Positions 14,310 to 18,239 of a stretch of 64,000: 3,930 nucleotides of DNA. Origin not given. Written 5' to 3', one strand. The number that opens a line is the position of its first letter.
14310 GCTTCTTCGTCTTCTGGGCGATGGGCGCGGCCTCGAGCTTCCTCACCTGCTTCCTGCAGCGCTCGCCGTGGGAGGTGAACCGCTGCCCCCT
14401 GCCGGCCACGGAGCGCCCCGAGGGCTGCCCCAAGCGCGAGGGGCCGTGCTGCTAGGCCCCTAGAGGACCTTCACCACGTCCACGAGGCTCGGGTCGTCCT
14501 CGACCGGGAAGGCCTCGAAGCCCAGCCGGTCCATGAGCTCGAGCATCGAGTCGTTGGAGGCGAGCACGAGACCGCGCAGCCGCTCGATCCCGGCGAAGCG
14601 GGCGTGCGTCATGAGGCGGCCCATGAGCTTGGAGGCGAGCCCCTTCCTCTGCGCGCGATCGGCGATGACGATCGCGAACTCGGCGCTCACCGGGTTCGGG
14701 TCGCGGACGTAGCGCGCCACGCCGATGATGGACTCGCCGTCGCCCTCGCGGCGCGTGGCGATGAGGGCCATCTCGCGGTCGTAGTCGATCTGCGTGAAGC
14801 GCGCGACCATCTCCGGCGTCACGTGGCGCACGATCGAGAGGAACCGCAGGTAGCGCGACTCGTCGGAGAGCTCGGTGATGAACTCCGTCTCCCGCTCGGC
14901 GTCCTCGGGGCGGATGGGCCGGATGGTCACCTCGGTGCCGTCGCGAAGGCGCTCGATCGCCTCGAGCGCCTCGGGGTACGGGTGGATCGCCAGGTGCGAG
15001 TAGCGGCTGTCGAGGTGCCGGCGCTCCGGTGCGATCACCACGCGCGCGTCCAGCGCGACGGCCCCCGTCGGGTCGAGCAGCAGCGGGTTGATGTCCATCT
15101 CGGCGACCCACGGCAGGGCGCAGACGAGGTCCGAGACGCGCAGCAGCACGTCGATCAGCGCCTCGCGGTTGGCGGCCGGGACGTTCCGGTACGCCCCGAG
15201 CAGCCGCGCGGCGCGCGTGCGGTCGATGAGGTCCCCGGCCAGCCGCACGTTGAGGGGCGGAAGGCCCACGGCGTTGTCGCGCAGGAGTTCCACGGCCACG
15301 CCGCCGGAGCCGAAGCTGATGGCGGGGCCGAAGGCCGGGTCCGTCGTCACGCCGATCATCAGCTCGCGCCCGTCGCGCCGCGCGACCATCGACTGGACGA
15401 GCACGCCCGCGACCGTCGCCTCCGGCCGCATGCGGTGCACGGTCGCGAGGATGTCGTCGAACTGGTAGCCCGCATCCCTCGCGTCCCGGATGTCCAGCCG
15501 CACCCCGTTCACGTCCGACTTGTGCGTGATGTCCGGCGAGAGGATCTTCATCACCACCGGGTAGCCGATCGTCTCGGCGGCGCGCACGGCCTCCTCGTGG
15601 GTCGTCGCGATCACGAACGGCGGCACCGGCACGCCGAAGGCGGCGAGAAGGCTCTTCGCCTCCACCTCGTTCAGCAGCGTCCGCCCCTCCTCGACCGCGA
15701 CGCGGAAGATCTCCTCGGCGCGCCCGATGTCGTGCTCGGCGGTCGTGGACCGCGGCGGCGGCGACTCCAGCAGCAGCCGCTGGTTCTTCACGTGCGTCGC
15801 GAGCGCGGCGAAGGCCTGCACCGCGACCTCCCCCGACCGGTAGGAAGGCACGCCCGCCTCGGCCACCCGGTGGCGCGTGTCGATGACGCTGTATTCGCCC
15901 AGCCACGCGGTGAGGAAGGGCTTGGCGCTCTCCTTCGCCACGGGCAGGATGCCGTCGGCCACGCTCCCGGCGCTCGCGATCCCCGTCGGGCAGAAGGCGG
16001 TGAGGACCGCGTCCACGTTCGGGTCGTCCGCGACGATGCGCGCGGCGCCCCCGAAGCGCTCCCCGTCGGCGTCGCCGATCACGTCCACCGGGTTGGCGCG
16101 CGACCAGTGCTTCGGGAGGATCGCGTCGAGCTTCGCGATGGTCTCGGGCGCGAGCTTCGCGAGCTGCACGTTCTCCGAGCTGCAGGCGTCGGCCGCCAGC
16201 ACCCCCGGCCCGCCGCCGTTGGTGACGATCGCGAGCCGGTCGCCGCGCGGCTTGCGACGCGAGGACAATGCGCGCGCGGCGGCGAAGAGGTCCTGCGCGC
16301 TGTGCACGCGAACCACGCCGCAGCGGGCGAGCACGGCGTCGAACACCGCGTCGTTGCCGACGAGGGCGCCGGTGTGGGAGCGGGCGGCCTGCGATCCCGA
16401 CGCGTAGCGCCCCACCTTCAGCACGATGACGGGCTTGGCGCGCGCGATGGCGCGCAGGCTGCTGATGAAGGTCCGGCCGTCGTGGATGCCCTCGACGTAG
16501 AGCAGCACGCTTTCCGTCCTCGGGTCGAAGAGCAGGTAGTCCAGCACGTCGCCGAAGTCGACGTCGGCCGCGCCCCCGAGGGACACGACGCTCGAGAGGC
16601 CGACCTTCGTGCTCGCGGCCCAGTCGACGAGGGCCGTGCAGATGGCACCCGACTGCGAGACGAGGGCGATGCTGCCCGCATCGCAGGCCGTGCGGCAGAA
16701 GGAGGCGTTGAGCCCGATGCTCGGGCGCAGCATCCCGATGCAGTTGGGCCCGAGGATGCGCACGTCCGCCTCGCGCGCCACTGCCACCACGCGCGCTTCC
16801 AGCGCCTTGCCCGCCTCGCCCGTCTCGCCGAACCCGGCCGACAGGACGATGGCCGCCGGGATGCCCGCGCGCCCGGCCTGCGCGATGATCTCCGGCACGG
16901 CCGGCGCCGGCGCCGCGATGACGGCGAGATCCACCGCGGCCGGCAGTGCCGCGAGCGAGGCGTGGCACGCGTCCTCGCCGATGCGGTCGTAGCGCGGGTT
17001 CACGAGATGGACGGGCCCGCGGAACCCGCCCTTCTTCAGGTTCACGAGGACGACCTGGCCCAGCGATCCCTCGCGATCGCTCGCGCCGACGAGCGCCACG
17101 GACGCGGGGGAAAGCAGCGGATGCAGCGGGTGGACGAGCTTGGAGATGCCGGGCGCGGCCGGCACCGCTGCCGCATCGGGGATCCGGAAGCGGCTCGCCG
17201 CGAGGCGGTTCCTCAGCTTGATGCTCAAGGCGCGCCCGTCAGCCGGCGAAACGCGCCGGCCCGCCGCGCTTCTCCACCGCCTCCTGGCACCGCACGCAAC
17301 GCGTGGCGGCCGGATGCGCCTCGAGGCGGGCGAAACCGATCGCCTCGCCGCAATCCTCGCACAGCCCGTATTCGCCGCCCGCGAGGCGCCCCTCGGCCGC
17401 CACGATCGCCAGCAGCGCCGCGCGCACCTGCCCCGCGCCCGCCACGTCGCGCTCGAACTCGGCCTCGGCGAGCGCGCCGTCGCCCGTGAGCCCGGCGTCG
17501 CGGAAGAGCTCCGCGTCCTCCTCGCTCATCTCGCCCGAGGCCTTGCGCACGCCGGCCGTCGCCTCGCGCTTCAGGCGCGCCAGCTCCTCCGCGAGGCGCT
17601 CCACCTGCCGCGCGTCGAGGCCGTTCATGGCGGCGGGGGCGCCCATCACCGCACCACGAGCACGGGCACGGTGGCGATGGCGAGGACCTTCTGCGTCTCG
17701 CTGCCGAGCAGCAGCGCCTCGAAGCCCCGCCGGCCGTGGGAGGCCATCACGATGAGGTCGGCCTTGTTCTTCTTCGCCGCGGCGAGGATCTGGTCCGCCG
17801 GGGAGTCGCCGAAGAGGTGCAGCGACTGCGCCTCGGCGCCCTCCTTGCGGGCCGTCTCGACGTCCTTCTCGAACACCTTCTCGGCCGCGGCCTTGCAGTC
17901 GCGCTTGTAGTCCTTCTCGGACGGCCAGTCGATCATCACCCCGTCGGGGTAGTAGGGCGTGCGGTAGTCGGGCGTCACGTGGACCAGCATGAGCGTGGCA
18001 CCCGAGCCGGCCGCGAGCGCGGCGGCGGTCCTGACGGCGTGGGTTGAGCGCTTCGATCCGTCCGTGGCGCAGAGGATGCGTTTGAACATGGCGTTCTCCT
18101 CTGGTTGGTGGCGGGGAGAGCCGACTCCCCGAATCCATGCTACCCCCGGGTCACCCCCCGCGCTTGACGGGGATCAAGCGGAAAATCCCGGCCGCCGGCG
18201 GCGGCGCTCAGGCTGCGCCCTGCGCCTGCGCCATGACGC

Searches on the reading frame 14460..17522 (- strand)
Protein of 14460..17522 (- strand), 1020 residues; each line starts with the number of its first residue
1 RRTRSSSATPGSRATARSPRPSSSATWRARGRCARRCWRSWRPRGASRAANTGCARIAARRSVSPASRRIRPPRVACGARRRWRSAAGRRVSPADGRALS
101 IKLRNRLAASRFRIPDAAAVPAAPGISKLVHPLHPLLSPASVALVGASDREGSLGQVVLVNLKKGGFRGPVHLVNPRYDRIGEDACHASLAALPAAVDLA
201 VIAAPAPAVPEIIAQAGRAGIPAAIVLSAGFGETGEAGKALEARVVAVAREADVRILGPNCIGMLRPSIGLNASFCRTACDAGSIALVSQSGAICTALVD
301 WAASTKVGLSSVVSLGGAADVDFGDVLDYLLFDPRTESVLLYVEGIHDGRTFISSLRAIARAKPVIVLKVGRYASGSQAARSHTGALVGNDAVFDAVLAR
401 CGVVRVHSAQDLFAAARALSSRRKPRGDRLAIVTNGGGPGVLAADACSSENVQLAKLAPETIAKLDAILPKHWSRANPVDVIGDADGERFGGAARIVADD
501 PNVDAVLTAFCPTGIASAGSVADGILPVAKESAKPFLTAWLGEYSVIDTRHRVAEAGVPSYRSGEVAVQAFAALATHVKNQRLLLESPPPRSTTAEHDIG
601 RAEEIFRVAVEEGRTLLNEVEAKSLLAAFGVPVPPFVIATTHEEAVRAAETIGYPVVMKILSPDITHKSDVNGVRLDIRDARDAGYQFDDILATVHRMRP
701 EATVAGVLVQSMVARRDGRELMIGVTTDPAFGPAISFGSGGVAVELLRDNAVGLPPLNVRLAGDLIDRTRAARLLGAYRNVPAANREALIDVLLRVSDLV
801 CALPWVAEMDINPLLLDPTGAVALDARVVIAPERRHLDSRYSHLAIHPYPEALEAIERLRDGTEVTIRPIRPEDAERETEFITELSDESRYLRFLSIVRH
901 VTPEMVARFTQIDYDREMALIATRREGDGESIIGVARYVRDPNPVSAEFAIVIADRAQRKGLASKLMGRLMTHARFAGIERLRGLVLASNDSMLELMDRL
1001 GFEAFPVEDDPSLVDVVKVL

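Call 35: search_protein_families(library=pfam, proteins=[window:14460-17522:-], max_evalue=0.001)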
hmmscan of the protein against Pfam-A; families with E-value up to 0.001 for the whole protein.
window:14460-17522:- (1020 aa): 8 families
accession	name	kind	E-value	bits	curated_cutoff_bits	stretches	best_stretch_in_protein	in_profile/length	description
PF13549.11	ATP-grasp_5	-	1.7e-85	286.4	27.6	1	609-830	2-221/221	ATP-grasp domain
PF13607.11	Succ_CoA_lig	-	3.4e-53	179.5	27.4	1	282-419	1-138/138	Succinyl-CoA ligase like flavodoxin domain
PF13380.12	CoA_binding_2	-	2.3e-22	80.1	22.8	1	141-265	2-114/116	CoA binding domain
PF00583.31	Acetyltransf_1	-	1.5e-10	41.8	20.7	1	911-1002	24-116/116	Acetyltransferase (GNAT) family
PF13302.13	Acetyltransf_3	-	1.9e-10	42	25.4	1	865-1003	2-138/138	Acetyltransferase (GNAT) domain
PF19045.5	Ligase_CoA_2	-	2.6e-08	34.5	23.7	1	431-561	2-137/162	Ligase-CoA domain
PF02629.25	CoA_binding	-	1.5e-07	32.5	22.3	1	140-230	4-97/97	CoA binding domain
PF13508.13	Acetyltransf_7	-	0.00035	21.3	27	1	930-1003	12-83/84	Acetyltransferase (GNAT) domain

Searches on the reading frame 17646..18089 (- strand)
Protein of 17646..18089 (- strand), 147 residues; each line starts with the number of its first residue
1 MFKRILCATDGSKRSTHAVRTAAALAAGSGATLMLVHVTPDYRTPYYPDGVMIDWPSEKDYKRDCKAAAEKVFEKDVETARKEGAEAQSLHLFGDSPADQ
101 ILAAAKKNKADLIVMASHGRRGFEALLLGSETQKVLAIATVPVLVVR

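Call 35: search_protein_families(library=pfam, proteins=[window:17646-18089:-], max_evalue=0.001)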
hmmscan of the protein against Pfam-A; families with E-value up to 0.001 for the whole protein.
window:17646-18089:- (147 aa): 1 family
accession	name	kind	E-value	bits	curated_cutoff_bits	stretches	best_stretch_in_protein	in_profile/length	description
PF00582.32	Usp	-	5.6e-37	127.9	24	1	1-147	1-141/141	Universal stress protein family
